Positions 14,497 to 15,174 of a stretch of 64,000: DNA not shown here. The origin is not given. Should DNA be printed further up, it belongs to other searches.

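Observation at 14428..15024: Type III toxin-antitoxin-like module: promoter, two 34-35 nt direct repeats, terminator, ToxN/AbiQ-like ORF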

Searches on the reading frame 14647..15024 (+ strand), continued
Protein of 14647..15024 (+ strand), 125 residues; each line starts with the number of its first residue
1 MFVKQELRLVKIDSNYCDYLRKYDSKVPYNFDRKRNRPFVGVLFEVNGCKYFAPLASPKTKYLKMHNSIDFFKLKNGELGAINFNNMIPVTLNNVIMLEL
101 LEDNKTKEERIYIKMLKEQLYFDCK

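Call 17: list_cluster_members(proteins=[P0001, window:14647-15021:+, window:14653-15021:+])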
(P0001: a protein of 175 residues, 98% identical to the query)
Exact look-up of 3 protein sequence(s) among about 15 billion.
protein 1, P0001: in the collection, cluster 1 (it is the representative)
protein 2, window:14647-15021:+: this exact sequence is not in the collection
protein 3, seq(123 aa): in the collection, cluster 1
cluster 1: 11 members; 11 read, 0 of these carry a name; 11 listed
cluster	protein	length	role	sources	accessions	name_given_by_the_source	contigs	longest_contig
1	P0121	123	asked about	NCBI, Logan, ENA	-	-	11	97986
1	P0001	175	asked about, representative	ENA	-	-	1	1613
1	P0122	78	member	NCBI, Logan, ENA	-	-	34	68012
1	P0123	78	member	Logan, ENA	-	-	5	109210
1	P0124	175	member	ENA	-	-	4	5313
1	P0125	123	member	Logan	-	-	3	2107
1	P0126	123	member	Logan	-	-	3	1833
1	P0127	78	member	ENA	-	-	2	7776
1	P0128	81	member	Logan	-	-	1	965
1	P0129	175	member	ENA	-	-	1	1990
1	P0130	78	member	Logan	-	-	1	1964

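Call 20: find_encoding_contigs(protein=P0121, flank=3000, max_places=10)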
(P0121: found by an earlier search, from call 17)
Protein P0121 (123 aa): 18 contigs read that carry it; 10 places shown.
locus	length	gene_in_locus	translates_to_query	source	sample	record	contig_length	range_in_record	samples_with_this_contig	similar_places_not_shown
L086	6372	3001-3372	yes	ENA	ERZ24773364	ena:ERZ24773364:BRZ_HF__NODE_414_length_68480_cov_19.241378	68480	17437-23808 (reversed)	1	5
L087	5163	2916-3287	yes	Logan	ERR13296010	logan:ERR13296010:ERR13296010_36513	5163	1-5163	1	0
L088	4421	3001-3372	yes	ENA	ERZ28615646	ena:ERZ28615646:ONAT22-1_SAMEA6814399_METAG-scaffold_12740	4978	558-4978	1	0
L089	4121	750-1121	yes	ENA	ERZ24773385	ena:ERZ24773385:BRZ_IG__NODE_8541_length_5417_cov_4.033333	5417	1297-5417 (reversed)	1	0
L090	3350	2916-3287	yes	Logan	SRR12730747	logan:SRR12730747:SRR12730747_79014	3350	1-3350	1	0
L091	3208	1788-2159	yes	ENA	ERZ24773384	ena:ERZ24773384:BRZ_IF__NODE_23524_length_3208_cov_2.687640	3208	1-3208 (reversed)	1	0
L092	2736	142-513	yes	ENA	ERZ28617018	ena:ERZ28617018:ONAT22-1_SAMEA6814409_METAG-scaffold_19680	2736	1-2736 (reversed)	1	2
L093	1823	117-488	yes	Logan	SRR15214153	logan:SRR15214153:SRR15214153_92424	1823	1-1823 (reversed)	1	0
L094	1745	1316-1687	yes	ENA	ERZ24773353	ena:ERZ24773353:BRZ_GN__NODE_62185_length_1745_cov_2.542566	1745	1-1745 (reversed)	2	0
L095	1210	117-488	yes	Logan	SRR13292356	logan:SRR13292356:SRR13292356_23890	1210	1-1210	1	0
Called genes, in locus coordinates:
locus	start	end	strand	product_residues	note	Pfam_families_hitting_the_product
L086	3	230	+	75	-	PF27070:HTH_Rpn_C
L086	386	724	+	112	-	-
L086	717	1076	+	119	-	-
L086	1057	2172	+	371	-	PF00078:RVT_1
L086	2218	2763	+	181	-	PF01765:RRF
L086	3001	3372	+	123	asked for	PF13958:ToxN_toxin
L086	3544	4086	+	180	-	-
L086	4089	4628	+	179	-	-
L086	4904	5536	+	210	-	PF00702:Hydrolase, PF12710:HAD, PF13419:HAD_2, PF13242:Hydrolase_like (weak)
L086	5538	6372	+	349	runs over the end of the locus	PF02912:Phe_tRNA-synt_N, PF01409:tRNA-synt_2d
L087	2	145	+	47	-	?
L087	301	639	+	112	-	-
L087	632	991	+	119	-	-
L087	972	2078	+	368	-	PF00078:RVT_1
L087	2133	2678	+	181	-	PF01765:RRF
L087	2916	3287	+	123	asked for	PF13958:ToxN_toxin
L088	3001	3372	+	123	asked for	PF13958:ToxN_toxin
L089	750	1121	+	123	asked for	PF13958:ToxN_toxin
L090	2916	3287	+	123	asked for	PF13958:ToxN_toxin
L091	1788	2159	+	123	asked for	PF13958:ToxN_toxin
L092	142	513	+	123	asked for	PF13958:ToxN_toxin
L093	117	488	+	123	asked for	PF13958:ToxN_toxin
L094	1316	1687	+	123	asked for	PF13958:ToxN_toxin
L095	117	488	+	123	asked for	PF13958:ToxN_toxin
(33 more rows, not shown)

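Call 21: find_encoding_contigs(protein=P0122, flank=3000, max_places=10)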
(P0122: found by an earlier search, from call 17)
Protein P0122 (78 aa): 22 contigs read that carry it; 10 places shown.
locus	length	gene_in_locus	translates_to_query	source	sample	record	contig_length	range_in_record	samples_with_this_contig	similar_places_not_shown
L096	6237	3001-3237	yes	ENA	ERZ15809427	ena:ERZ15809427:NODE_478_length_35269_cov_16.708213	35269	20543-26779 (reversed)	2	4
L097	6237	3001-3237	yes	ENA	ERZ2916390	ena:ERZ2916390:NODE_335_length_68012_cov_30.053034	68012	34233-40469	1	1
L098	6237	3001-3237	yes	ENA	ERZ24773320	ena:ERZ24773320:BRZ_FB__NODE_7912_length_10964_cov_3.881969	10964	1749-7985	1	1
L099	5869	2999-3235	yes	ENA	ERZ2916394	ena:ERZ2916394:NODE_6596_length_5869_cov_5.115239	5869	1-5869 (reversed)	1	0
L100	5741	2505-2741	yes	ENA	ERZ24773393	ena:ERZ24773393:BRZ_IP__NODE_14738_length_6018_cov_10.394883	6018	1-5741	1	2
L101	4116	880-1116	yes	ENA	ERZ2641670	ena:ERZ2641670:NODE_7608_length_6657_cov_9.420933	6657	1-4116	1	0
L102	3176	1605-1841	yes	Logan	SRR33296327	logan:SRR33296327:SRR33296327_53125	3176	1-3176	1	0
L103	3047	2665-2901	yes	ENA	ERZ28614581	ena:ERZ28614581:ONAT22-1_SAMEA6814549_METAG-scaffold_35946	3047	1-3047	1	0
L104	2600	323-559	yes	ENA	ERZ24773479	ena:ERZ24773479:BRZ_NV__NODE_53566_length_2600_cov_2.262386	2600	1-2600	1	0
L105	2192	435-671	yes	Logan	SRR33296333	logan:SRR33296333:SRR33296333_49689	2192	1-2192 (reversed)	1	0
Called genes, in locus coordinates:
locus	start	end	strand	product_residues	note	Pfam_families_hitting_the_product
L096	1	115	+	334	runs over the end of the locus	PF02421:FeoB_N (faint), PF00350:Dynamin_N (faint), PF04548:AIG1 (faint), PF00009:GTP_EFTU (faint), PF03193:RsgA_GTPase, PF01926:MMR_HSR1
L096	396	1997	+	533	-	-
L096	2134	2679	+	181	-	PF01765:RRF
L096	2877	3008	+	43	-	PF13958:ToxN_toxin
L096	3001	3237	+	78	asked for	PF13958:ToxN_toxin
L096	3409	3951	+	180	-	-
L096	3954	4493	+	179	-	-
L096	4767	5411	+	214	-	PF00702:Hydrolase, PF13419:HAD_2, PF13242:Hydrolase_like (weak)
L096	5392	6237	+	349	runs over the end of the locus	PF02912:Phe_tRNA-synt_N, PF01409:tRNA-synt_2d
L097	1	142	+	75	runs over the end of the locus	PF27070:HTH_Rpn_C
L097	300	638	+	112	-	-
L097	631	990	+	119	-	-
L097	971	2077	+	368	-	PF00078:RVT_1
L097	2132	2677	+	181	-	PF01765:RRF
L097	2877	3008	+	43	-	PF13958:ToxN_toxin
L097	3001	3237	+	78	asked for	PF13958:ToxN_toxin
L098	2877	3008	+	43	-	PF13958:ToxN_toxin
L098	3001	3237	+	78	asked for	PF13958:ToxN_toxin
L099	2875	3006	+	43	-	PF13958:ToxN_toxin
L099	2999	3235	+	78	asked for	PF13958:ToxN_toxin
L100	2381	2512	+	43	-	PF13958:ToxN_toxin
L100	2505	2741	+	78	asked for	PF13958:ToxN_toxin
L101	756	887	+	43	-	PF13958:ToxN_toxin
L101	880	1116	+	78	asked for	PF13958:ToxN_toxin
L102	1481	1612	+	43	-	PF13958:ToxN_toxin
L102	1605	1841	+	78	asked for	PF13958:ToxN_toxin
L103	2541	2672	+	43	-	PF13958:ToxN_toxin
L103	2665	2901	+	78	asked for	PF13958:ToxN_toxin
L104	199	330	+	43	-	PF13958:ToxN_toxin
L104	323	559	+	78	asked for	PF13958:ToxN_toxin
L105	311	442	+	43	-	PF13958:ToxN_toxin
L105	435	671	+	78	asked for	PF13958:ToxN_toxin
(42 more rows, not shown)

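Call 22: find_encoding_contigs(protein=P0124, flank=3000, max_places=10)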
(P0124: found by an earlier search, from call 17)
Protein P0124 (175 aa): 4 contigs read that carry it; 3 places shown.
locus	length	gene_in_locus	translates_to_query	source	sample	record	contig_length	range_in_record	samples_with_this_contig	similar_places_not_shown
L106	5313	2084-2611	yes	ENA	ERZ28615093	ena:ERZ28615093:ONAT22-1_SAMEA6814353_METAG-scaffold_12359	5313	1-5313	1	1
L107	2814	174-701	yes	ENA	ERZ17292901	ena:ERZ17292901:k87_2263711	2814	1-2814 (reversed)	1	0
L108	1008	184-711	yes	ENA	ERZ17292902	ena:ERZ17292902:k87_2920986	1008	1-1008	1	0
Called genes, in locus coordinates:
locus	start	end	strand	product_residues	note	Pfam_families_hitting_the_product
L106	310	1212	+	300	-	PF00078:RVT_1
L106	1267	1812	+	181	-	PF01765:RRF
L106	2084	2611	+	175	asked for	PF13958:ToxN_toxin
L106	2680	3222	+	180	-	-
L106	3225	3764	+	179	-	-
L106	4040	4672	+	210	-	PF00702:Hydrolase, PF12710:HAD, PF13419:HAD_2, PF13242:Hydrolase_like (weak)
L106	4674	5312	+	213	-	?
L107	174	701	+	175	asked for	PF13958:ToxN_toxin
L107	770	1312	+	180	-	-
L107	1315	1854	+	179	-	-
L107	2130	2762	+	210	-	PF00702:Hydrolase, PF12710:HAD, PF13419:HAD_2, PF13242:Hydrolase_like (weak)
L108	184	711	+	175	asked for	PF13958:ToxN_toxin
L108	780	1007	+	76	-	?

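Call 39: search_protein_families(library=padloc, proteins=[window:14653-15024:+, P0001], max_evalue=0.01)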
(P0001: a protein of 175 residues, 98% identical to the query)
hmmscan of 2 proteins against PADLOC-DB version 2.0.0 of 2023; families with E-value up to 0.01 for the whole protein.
window:14653-15024:+ (123 aa): 1 family
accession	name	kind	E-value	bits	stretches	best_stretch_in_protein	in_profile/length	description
PDLC02352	AbiQ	-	1.1e-26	92.1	1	6-120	2-113/160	AbiQ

P0001 (175 aa): 1 family
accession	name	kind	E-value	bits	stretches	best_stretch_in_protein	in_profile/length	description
PDLC02352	AbiQ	-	8e-35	118.5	1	6-166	2-158/160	AbiQ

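Call 40: search_protein_families(library=ncbifam, proteins=[window:14653-15024:+, P0001], max_evalue=0.01)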
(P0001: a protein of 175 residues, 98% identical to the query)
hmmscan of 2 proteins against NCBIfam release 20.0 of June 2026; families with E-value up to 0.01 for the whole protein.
window:14653-15024:+ (123 aa): 1 family
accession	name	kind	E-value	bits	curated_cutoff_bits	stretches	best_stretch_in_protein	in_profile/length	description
NF003611.0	PRK05257.3-2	subfamily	0.0038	15.9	499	1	50-116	315-377/497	malate:quinone oxidoreductase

P0001 (175 aa): 1 family
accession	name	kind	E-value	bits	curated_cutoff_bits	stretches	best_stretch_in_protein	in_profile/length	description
NF003611.0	PRK05257.3-2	subfamily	0.0033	16.1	499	1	50-117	315-378/497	malate:quinone oxidoreductase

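Call 47: predict_structure(alignment_id=A2)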
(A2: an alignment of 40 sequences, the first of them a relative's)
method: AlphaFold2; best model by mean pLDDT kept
length: 175 residues; sequences in the alignment: 40
mean_pLDDT: 88.8   pTM: 0.84
mean pLDDT of the five models: 88.8, 87.9, 86.4, 85.5, 85.3
residues with pLDDT >= 90: 117; 70-90: 43; 50-70: 14; < 50: 1
segments of 3 or more residues with pLDDT < 50: none
pLDDT, mean of each block of 10 residues (from residue 1): 80 93 83 70 94 90 88 93 95 87 84 93 94 97 96 97 90 66
secondary structure, 60 per line:
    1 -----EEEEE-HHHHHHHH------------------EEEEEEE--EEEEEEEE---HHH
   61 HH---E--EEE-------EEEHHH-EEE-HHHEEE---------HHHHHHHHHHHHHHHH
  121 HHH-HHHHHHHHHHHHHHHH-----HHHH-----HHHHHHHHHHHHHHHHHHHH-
elements in order: E6-10 H12-19 E38-44 E47-54 H58-62 E69-71 E79-81 E86-88 E93-95 H105-123 H125-140 H146-149 H155-174

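Call 50: fold_search(model_id=the predicted structure, library=pdb)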
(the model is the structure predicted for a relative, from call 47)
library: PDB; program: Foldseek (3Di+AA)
matches with E <= 10: 170; with E <= 0.001: 4
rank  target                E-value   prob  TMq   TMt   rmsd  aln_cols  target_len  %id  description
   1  4ato_A                1.7e-11  1.00  0.76  0.79   3.7       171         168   32  New insights into the mechanism of bacterial Type III toxin-antitoxin systems: selective toxin inhibition by a non-cod (released 2012-12-26)
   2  2xd0_A                6.2e-11  1.00  0.74  0.80   2.6       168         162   32  A processed non-coding RNA regulates a bacterial antiviral system (released 2011-01-12)
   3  7d8o_A                9.4e-11  1.00  0.77  0.82   2.4       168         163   30  Crystal structure of E. coli ToxIN type III toxin-antitoxin complex (released 2022-01-05)
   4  4glk                  3.3e-09  1.00  0.72  0.76   3.7       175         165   26  Structure and activity of AbiQ, a lactococcal anti-phage endoribonuclease belonging to the type-III toxin-antitoxin syst (released 2013-01-16)
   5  4rmo_A                4.2e-02  0.93  0.48  0.53   7.8       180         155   14  Crystal Structure of the CptIN Type III Toxin-Antitoxin System from Eubacterium rectale (released 2015-09-30)
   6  6kys_A                4.8e-01  0.28  0.30  0.42   9.0       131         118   10  The structure of the M. tb toxin MazF-mt1 (released 2020-08-05)
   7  4mzt_A                5.0e-01  0.25  0.29  0.41  10.3       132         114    6  MazF from S. aureus crystal form II, C2221, 2.3 A (released 2014-05-21)
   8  5xe3_A                5.7e-01  0.25  0.24  0.37   9.8        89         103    8  Endoribonuclease in complex with its cognate antitoxin from Mycobacterial species (released 2017-10-11)
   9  5hjz_A                6.0e-01  0.18  0.28  0.39  10.3       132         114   11  Structure of M. tuberculosis MazF-mt1 (Rv2801c) in complex with RNA (released 2017-01-18)
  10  2qim                  6.0e-01  0.02  0.12  0.13  17.7       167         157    8  Crystal Structure of Pathogenesis-related Protein LlPR-10.2B from yellow lupine in complex with Cytokinin (released 2008-04-29)
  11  6kys_B                6.4e-01  0.20  0.29  0.40   9.3       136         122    9  The structure of the M. tb toxin MazF-mt1 (released 2020-08-05)
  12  6kyt_A                7.6e-01  0.20  0.27  0.41   9.2       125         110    8  The structure of the M. tb toxin MazEF-mt1 complex (released 2020-08-05)
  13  4mzp_E                9.7e-01  0.16  0.28  0.41  11.2       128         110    6  MazF from S. aureus crystal form III, C2221, 2.7 A (released 2014-05-21)
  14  9g7k_B                9.7e-01  0.14  0.27  0.36  10.6       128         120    8  Staphylococcus aureus MazF in complex with Nanobody 12 (released 2024-07-31)
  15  6kyt_G                9.7e-01  0.12  0.26  0.35  10.4       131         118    9  The structure of the M. tb toxin MazEF-mt1 complex (released 2020-08-05)
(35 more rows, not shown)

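Call 58: search_dna_similar(query=P0001, collection=plasmids, mode=protein, max_rows=12)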
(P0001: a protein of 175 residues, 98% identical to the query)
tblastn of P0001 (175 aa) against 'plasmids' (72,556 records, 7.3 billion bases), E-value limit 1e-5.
Records with a match: 209; places in all: 211; records where one place covers at least 80% of the query: 201.
Best place of each record, by identity: <60% 209.
By first word of the organism name: Escherichia 55; Bacillus 43; Staphylococcus 38; Salmonella 12; Enterobacter 10; Klebsiella 7; Enterococcus 6; Clostridium 5; Lactococcus 4; Serratia 3; and 18 more.
By predicted mobility (MOB-suite, as given by PLSDB): mobilizable 106; conjugative 58; non-mobilizable 45.
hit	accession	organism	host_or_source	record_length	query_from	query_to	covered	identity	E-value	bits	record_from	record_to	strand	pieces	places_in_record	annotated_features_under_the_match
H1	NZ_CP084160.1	Fusobacterium polymorphum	Homo sapiens,Oral cavity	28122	1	162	93%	40.5%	4e-24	104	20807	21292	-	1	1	type III toxin-antitoxin system ToxN/AbiQ family toxin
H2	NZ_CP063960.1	Clostridium botulinum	Bovine,feces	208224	5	165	92%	39.9%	2e-23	103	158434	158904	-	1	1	type III toxin-antitoxin system ToxN/AbiQ family toxin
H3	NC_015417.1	Clostridium botulinum BKT015925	-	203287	5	165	92%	39.9%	5e-23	101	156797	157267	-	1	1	type III toxin-antitoxin system ToxN/AbiQ family toxin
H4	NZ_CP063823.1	Clostridium botulinum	Ham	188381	5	165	92%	39.9%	1e-22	100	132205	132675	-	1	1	type III toxin-antitoxin system ToxN/AbiQ family toxin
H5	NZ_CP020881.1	Sutcliffiella horikoshii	culture,Sediment top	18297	2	165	94%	37.6%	1e-23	103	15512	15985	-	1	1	type III toxin-antitoxin system ToxN/AbiQ family toxin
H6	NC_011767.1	Pectobacterium atrosepticum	-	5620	5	170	95%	34.3%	5e-13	73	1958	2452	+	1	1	type III toxin-antitoxin system ToxN/AbiQ family toxin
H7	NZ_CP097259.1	Bacillus thuringiensis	pure culture,surface soil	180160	10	165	89%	36.4%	5e-18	87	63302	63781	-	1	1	type III toxin-antitoxin system ToxN/AbiQ family toxin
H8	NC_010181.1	Bacillus mycoides KBAB4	-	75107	10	165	89%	36.4%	7e-18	87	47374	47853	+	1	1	type III toxin-antitoxin system ToxN/AbiQ family toxin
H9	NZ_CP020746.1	Bacillus mycoides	whole organism,soil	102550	10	165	89%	36.4%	9e-18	87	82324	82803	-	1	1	type III toxin-antitoxin system ToxN/AbiQ family toxin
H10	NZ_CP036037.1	Bacillus mycoides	cell culture,soil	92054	10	165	89%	36.4%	4e-17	85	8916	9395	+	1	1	type III toxin-antitoxin system ToxN/AbiQ family toxin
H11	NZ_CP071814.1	Bacillus mycoides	cell culture,soil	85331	10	165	89%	36.4%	1e-16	84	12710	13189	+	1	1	type III toxin-antitoxin system ToxN/AbiQ family toxin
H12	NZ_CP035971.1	Bacillus mycoides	cell culture,soil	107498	10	165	89%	36.4%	1e-16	84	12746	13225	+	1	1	type III toxin-antitoxin system ToxN/AbiQ family toxin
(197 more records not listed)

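Call 59: search_dna_similar(query=P0001, collection=phages, mode=protein, max_rows=12)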
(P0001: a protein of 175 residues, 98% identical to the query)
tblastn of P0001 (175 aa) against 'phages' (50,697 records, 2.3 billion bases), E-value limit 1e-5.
Records with a match: 3; places in all: 3; records where one place covers at least 80% of the query: 3.
Best place of each record, by identity: <60% 3.
By first word of the organism name: Clostridium 1; Clostridioides 1; Fusobacterium 1.
By host as written in the record: Clostridium botulinum D str. 1873 1; - 1; Fusobacterium necrophorum subsp. necrophorum strain FN37 1.
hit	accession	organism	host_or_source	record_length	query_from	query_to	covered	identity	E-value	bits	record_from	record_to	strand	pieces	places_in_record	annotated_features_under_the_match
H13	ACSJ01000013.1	Clostridium phage D-1873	Clostridium botulinum D str. 1873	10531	5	165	92%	39.9%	4e-23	100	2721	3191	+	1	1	conserved hypothetical protein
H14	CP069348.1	Clostridioides phage pCD1602_4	water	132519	3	167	94%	37.6%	4e-26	109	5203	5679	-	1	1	record has no annotation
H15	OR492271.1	Fusobacterium phage phiFN37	Fusobacterium necrophorum subsp. ...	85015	5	165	92%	32.4%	4e-15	77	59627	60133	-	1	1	type III toxin-antitoxin system ToxN/AbiQ family toxin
